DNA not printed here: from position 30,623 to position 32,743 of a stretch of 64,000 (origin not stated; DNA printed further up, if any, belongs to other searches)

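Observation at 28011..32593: Coupled four-gene operon: Tat-exported His-rich beta-propeller (thiocyanate dehydrogenase / CuZ-like?) + MacB-type ABC pump + orphan bitopic protein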

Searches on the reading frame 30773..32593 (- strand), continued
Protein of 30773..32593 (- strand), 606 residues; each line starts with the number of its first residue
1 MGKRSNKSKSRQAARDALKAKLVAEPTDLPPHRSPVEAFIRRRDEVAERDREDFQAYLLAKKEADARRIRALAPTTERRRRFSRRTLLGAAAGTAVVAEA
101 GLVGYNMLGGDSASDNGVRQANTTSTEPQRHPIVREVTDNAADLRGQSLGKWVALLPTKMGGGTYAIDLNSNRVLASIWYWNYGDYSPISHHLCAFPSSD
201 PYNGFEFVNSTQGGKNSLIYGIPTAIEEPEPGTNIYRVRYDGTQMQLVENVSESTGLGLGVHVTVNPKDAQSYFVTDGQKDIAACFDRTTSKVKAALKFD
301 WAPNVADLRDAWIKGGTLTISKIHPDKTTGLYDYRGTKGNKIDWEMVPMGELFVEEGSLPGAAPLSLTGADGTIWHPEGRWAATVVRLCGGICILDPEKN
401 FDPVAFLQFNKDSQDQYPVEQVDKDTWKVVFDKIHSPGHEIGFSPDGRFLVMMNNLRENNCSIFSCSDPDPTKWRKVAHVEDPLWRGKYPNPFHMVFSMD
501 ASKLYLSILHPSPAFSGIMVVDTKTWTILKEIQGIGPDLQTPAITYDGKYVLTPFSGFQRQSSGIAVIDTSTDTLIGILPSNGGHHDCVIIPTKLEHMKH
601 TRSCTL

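Call 39: find_related_loci(query=A3, collection=genome_contigs, flank=9000)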
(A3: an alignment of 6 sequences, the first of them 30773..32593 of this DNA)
Query A3 (606 aa) in genome_contigs; peptide patterns used: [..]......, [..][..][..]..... (x = any residue, [..] = any of these).
253 stretches matched a pattern; 195 encode a relative of the query (tblastn E <= 1e-3); the best 80 are kept; 80 distinct loci.
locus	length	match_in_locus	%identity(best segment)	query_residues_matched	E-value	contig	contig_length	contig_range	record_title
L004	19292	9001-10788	85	12-606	0e+0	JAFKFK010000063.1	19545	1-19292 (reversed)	MAG: Alphaproteobacteria bacterium isolate SCN18_30_10_14_R5_P_65_16 SCN18_30_10_14_R5_P_scaffold_842, whole genome shot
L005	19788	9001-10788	85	12-606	0e+0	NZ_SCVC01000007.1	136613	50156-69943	MAG: Reyranella sp. isolate GW715_bin.31 GW715_bin.31-13609, whole genome shotgun sequence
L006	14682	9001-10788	85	12-606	0e+0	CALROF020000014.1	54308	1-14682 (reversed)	MAG: Reyranella massiliensis 521 isolate JJ-LUK12B-28-7-m2-bin89 genome assembly, contig: JJ-LUK12B-28-C134, whole genom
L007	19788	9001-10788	85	12-606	0e+0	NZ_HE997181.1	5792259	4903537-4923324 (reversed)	Reyranella massiliensis 521, whole genome shotgun sequence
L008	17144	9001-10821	80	2-606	0e+0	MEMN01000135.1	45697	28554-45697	MAG: Alphaproteobacteria bacterium RIFCSPHIGHO2_12_FULL_66_14 rifcsphigho2_12_scaffold_3913, whole genome shotgun sequen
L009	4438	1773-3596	80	1-606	0e+0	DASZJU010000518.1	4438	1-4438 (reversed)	MAG TPA_asm: Reyranella sp. isolate SMAG_U6637 k141_927762, whole genome shotgun sequence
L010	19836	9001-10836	78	1-606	0e+0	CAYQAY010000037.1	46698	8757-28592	MAG TPA_asm: uncultured Reyranella sp. isolate binchicken_co319_117 genome assembly, contig: NODE_999_length_46698_cov_2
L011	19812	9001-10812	82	1-606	0e+0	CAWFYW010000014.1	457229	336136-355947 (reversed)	MAG: uncultured Alphaproteobacteria bacterium isolate MFD05442.bin.1.140 genome assembly, contig: contig_40206, whole ge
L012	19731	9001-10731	84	28-606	0e+0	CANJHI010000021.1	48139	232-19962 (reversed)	MAG: Alphaproteobacteria bacterium isolate RH-20apr16-174 genome assembly, contig: RH-20APR16-C883, whole genome shotgun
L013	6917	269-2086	80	1-606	0e+0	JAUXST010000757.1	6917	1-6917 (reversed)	MAG: Reyranella sp. isolate C13_concoct.bin.131 C13_k141_190317, whole genome shotgun sequence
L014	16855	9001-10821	82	1-606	0e+0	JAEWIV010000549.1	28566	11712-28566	MAG: Proteobacteria bacterium isolate OH_PBrB_125 k127_977491, whole genome shotgun sequence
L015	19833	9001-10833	79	1-606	0e+0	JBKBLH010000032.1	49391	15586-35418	MAG: Reyranella sp. isolate 21H_026.bin.69 NODE_807_length_49391_cov_5.286706, whole genome shotgun sequence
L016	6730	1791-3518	83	28-606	0e+0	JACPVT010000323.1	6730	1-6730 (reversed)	MAG: Rhodospirillales bacterium isolate NC_groundwater_792_Pr6_B-0.1um_66_11 kurt_kritikos_18_scaffold_748101, whole gen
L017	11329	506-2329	80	1-606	0e+0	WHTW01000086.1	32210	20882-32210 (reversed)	MAG: Rhodospirillales bacterium isolate Dino_bin47 NODE_86_length_32210_cov_10.917431, whole genome shotgun sequence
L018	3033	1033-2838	81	1-606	0e+0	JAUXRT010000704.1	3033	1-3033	MAG: Reyranella sp. isolate C12_metabat.bin.11_sub C12_k141_267989, whole genome shotgun sequence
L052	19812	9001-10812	82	1-606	0e+0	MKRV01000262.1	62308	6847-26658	MAG: Alphaproteobacteria bacterium 65-37 SCNpilot_cont_300_bf_scaffold_636, whole genome shotgun sequence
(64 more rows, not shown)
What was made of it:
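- Related MAGs come from thiocyanate bioreactors (L004 SCN18_..., L052 SCNpilot; call 39).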

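Call 73: list_cluster_members(proteins=[P0001, P0003, P0391])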
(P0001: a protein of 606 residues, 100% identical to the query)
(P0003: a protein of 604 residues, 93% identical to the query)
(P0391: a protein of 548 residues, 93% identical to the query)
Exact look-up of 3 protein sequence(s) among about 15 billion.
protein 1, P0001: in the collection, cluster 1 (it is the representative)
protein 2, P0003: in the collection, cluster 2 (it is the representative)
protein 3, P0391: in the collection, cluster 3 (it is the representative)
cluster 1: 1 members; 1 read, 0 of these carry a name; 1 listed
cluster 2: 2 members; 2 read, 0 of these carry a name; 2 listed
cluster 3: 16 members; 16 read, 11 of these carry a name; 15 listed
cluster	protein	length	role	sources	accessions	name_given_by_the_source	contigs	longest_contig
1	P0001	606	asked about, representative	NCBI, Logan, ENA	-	-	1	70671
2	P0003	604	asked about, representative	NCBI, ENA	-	-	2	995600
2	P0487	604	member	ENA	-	-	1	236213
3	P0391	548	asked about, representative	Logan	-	-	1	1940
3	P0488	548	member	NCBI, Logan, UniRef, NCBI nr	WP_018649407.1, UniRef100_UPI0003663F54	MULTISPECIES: YncE family protein [unclassified Thioalkalivibrio] | YncE family protein n=1 Tax=unclassified Thioalkalivibrio TaxID=2621013 ... | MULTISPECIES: hypothetical protein [unclassified Thioalkalivibrio]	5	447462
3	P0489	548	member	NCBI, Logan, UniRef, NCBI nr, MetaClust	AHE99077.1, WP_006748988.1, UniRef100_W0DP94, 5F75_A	YncE family protein [Thioalkalivibrio paradoxus] | Twin-arginine translocation signal domain-containing protein n=2 Tax=Thioalkalivibrio ... | WD40 repeat domain-containing protein [Thioalkalivibrio paradoxus]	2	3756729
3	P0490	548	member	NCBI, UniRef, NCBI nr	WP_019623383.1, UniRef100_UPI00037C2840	YncE family protein [Thioalkalivibrio thiocyanoxidans] | YncE family protein n=1 Tax=Thioalkalivibrio thiocyanoxidans TaxID=152475 ... | hypothetical protein [Thioalkalivibrio thiocyanoxidans]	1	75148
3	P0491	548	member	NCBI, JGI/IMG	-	hypothetical protein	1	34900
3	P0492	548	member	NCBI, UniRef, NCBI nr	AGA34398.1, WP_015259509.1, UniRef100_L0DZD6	thiocyanate dehydrogenase [Thioalkalivibrio nitratireducens DSM 14787] | Thiocyanate dehydrogenase n=1 Tax=Thioalkalivibrio nitratireducens (strain DSM 14787 / ... | twin-arginine translocation signal domain-containing protein [Thioalkalivibrio ...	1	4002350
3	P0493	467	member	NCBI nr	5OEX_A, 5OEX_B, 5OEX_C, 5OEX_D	Chain A, THIOCYANATE DEHYDROGENASE [Thioalkalivibrio paradoxus ARh 1]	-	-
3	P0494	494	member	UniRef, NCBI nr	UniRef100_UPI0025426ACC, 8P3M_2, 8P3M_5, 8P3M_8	Twin-arginine translocation signal domain-containing protein n=1 Tax=Thioalkalivibrio ... | Chain 2, Twin-arginine translocation signal domain-containing protein [Thioalkalivibrio ...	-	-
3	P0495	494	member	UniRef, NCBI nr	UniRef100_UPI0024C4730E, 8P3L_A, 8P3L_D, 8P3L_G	Twin-arginine translocation signal domain-containing protein n=1 Tax=Thioalkalivibrio ... | Chain A, Twin-arginine translocation signal domain-containing protein [Thioalkalivibrio ...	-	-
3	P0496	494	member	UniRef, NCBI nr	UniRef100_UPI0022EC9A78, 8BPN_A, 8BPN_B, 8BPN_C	Twin-arginine translocation signal domain-containing protein n=1 Tax=Thioalkalivibrio ... | Chain A, Twin-arginine translocation signal domain-containing protein [Thioalkalivibrio ...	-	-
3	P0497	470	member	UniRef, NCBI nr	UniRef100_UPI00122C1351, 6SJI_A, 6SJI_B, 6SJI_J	thiocyanate dehydrogenase n=1 Tax=Thioalkalivibrio paradoxus ARh 1 TaxID=713585 ... | Chain A, thiocyanate dehydrogenase [Thioalkalivibrio paradoxus ARh 1]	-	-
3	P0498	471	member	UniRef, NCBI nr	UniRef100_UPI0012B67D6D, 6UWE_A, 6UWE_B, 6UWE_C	thiocyanate dehydrogenase n=1 Tax=Thioalkalivibrio paradoxus ARh 1 TaxID=713585 ... | Chain A, thiocyanate dehydrogenase [Thioalkalivibrio paradoxus ARh 1]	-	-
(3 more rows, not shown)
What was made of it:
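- NCBI names tpTcDH itself 'YncE family protein' (call 73).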

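Call 74: find_encoding_contigs(protein=P0489, flank=10000, max_places=1)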
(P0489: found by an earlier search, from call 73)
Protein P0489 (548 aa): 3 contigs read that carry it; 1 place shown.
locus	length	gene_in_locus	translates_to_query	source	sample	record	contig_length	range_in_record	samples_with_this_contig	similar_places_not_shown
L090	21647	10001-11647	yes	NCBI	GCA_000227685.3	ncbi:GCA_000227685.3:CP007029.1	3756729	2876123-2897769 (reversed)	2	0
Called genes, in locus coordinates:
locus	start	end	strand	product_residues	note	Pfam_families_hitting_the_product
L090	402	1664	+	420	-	PF00078:RVT_1, PF08388:GIIM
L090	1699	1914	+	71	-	-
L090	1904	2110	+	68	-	-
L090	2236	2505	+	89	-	PF02381:MraZ (faint), PF04014:MazE_antitoxin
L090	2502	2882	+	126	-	PF01850:PIN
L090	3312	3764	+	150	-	PF13441:Gly-zipper_YMGG (weak), PF05433:Rick_17kDa_Anti (weak), PF16998:17kDa_Anti_2 (weak)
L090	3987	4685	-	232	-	PF13386:DsbD_2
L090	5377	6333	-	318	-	PF00158:Sigma54_activat, PF14532:Sigma54_activ_2, PF01078:Mg_chelatase (faint), PF00004:AAA, PF07728:AAA_5 (weak), PF25601:AAA_lid_14, PF02954:HTH_8, PF13556:HTH_30 (faint)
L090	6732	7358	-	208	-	PF01914:MarC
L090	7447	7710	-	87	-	PF02416:TatA_B_E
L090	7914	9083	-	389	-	PF05425:CopD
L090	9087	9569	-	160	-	PF04234:CopC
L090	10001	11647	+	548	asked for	-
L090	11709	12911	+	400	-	PF12704:MacB_PCD, PF02687:FtsX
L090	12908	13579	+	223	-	PF02463:SMC_N (faint), PF00005:ABC_tran, PF13304:AAA_21 (faint)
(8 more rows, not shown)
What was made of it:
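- T. paradoxus already has copCD next to TcDH for copper supply (call 74).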

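Call 84: predict_structure(alignment_id=A5)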
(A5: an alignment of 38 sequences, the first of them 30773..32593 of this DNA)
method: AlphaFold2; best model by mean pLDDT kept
length: 606 residues; sequences in the alignment: 38
mean_pLDDT: 81.7   pTM: 0.80
mean pLDDT of the five models: 81.7, 81.0, 80.3, 79.8, 79.3
residues with pLDDT >= 90: 331; 70-90: 154; 50-70: 33; < 50: 88
segments of 3 or more residues with pLDDT < 50: 1-30, 89-142
pLDDT, mean of each block of 10 residues (from residue 1): 37 43 43 70 81 86 89 67 51 35 29 33 31 36 70 91 92 92 89 95 96 80 74 94 96 94 93 95 97 98 94 96 98 95 81 86 94 93 95 97 97 95 98 91 95 84 96 96 73 91 92 84 95 87 95 83 90 91 85 95 60
secondary structure, 60 per line:
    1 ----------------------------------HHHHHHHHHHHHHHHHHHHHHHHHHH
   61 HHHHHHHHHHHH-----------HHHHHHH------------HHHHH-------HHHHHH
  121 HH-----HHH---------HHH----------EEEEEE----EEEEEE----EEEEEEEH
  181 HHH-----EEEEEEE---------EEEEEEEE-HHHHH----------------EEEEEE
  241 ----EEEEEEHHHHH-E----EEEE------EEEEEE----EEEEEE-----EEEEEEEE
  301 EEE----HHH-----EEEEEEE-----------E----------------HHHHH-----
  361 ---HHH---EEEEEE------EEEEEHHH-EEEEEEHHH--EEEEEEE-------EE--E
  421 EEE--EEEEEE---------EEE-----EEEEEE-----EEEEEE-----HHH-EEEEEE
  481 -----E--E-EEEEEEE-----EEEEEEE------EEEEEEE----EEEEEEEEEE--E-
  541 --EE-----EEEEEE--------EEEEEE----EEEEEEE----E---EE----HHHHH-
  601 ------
elements in order: H35-72 H84-90 H103-107 H115-122 E153-158 E163-168 E173-179 H180-183 E189-195 E205-212 H214-218 E235-240 E245-250 H251-255 E262-265 E272-277 E282-287 E293-303 E316-322 H351-355 E370-375 E382-386 E391-396 E402-408 E420-423 E426-431 E441-443 E449-454 E460-465 E475-480 E491-497 E503-509 E516-522 E527-536 E550-555 E564-569 E574-580 H595-599
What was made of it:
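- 30773..32593 (-): g1: precursor of a TcDH-family seven-bladed copper propeller (606 aa), the 'Gln-type' variant. AF2 model: pLDDT 81.7 overall, above 90 in the mature domain (call 84).
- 32378..32491 (-): N-terminal extension of g1 (residues 35-72), a predicted long helix that precedes the Tat motif. AF2 predicts helix 35-72 with pLDDT 70-89 (call 84).
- Tried and rejected: The AF2 strand boundaries (491-497 and 503-509) put it opposite residue 490 instead, and coordinates are not available, so I dropped the claim that His510 replaces the missing ligand (call 84).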

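Call 86: fold_search(model_id=the predicted structure, library=pdb)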
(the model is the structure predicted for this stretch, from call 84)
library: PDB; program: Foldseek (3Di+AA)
matches with E <= 10: 1749; with E <= 0.001: 1447
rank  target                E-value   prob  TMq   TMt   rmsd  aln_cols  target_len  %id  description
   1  8yu5_B                3.2e-66  1.00  0.74  0.96   1.3       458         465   52  The structure of non-activated thiocyanate dehydrogenase mutant with the H447Q substitution from Pelomicrobium methylo (released 2024-04-24)
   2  8q9x_B                6.4e-66  1.00  0.74  0.95   1.3       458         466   52  The structure of thiocyanate dehydrogenase from Pelomicrobium methylotrophicum with molecular oxygen at 1.05 A resolut (released 2023-09-13)
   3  8q9y_B                7.2e-66  1.00  0.74  0.95   1.3       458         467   52  The structure of thiocyanate dehydrogenase from Pelomicrobium methylotrophicum in complex with inhibitor thiourea at 1 (released 2023-09-13)
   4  8yu6_B                1.8e-65  1.00  0.74  0.95   1.3       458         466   52  The structure of thiocyanate dehydrogenase mutant with the H447Q substitution from Pelomicrobium methylotrophicum (pmT (released 2024-04-24)
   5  8z75_A                2.6e-65  1.00  0.73  0.96   1.3       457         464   52  The structure of non-activated thiocyanate dehydrogenase from Pelomicrobium methylotrophicum (pmTcDH) (released 2024-05-08)
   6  8z75_B                2.9e-65  1.00  0.73  0.96   1.3       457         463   52  The structure of non-activated thiocyanate dehydrogenase from Pelomicrobium methylotrophicum (pmTcDH) (released 2024-05-08)
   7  8q9x_A                1.4e-64  1.00  0.74  0.95   5.1       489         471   49  The structure of thiocyanate dehydrogenase from Pelomicrobium methylotrophicum with molecular oxygen at 1.05 A resolut (released 2023-09-13)
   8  8yu5_A                1.6e-64  1.00  0.73  0.94   1.3       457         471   52  The structure of non-activated thiocyanate dehydrogenase mutant with the H447Q substitution from Pelomicrobium methylo (released 2024-04-24)
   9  5oex_A                1.9e-62  1.00  0.74  0.95   1.4       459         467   50  Complex with iodine ion for thiocyanate dehydrogenase from Thioalkalivibrio paradoxus (released 2018-08-01)
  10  6g5m_D                2.5e-62  1.00  0.73  0.95   1.4       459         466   50  The structure of thiocyanate dehydrogenase from Thioalkalivibrio paradoxus complex with CU(I) ions. (released 2019-04-10)
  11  5f75_B                5.1e-62  1.00  0.74  0.95   1.4       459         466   50  Thiocyanate dehydrogenase from Thioalkalivibrio paradoxus (released 2016-12-14)
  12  6sji_B                5.7e-62  1.00  0.74  0.95   1.4       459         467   50  The structure of thiocyanate dehydrogenase from Thioalkalivibrio paradoxus mutant with His 482 replaced by Gln (released 2019-09-18)
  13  6sji_A                5.7e-62  1.00  0.74  0.95   1.4       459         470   50  The structure of thiocyanate dehydrogenase from Thioalkalivibrio paradoxus mutant with His 482 replaced by Gln (released 2019-09-18)
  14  8p3m_2                1.0e-61  1.00  0.74  0.95   1.4       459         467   50  The structure of thiocyanate dehydrogenase mutant form with Lys 281 replaced by Ala from Thioalkalivibrio paradoxus (released 2023-06-07)
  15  8bpn_A                1.9e-61  1.00  0.74  0.95   1.4       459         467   50  The structure of thiocyanate dehydrogenase mutant form with Phe 436 replaced by Gln from Thioalkalivibrio paradoxus (released 2023-01-18)
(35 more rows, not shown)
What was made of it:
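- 30773..32593 (-): Foldseek: the top 20 hits are all TcDH, at TM 0.94-0.96 and rmsd 1.3-1.4 A (call 86).
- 30974..30976 (-): Codon CAG for Gln540, at the position of active-site His482 of tpTcDH (His447 of pmTcDH). PDB titles show that H482Q and H447Q were made as laboratory mutants (call 86).
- On Thiocyanate dehydrogenase (TcDH, EC 1.8.2.7): AF2 model against PDB: TM 0.94-0.96, rmsd 1.3-1.4 A (calls 84, 86).
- On Nitrous oxide reductase (NosZ): Foldseek TM to N2OR is 0.35-0.48 at 11-14% identity (call 86).
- Foldseek TM 0.94-0.96 and rmsd 1.3-1.4 A to 20 TcDH chains; the next hit is at TM 0.62 (call 86). The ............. made exactly this change in both model enzymes (6SJI, 8YU5/8YU6; call 86). 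N2O reductases appear among the weak Foldseek hits (call 86).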
